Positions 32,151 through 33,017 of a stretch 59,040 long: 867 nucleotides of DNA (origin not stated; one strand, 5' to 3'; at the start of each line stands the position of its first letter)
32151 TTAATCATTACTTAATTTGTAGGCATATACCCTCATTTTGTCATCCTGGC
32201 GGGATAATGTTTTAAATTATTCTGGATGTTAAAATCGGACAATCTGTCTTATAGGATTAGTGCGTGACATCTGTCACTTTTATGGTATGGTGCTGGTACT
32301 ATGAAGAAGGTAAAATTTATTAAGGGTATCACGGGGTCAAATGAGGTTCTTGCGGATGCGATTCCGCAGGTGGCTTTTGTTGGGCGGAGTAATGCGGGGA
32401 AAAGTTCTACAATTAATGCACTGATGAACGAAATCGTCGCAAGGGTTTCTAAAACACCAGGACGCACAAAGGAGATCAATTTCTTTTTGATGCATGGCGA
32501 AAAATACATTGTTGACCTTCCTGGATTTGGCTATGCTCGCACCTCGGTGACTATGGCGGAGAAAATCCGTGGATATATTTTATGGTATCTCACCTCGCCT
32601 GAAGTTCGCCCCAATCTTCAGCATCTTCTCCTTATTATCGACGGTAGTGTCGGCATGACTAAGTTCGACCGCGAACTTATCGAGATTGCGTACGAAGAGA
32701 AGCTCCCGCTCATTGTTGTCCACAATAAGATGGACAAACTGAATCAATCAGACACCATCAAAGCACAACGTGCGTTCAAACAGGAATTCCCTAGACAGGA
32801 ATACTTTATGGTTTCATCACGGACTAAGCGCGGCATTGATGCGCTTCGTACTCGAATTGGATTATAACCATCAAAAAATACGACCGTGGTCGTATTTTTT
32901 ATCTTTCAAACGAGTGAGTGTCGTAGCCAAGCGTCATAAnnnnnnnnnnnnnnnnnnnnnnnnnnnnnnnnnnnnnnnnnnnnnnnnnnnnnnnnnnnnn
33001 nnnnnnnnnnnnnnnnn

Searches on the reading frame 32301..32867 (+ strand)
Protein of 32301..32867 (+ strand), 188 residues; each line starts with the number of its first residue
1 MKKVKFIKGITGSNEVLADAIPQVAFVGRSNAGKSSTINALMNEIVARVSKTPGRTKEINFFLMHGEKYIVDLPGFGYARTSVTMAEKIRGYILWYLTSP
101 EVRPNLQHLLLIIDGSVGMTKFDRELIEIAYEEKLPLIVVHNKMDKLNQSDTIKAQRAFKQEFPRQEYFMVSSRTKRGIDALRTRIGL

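Call 70: search_protein_families(library=pfam, proteins=[window:32301-32867:+], max_evalue=0.01)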
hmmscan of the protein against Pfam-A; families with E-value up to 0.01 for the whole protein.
window:32301-32867:+ (188 aa): 6 families
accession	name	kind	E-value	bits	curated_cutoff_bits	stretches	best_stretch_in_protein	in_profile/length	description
PF01926.29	MMR_HSR1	-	5.2e-20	72.1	21.9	1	23-143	1-113/113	50S ribosome-binding GTPase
PF03193.22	RsgA_GTPase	-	5.8e-11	43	30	2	23-77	108-169/174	RsgA GTPase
PF02421.24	FeoB_N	-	6.7e-10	39.1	27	1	23-185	2-155/156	Ferrous iron transport protein B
PF00009.33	GTP_EFTU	-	1.3e-08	35.1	26.5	1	109-180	96-176/188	Elongation factor Tu GTP binding domain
PF00350.29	Dynamin_N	-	0.0002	21.8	27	1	24-51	1-28/168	Dynamin family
PF16897.10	MMR_HSR1_Xtn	-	0.006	17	35.2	1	135-186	56-100/106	C-terminal region of MMR_HSR1 domain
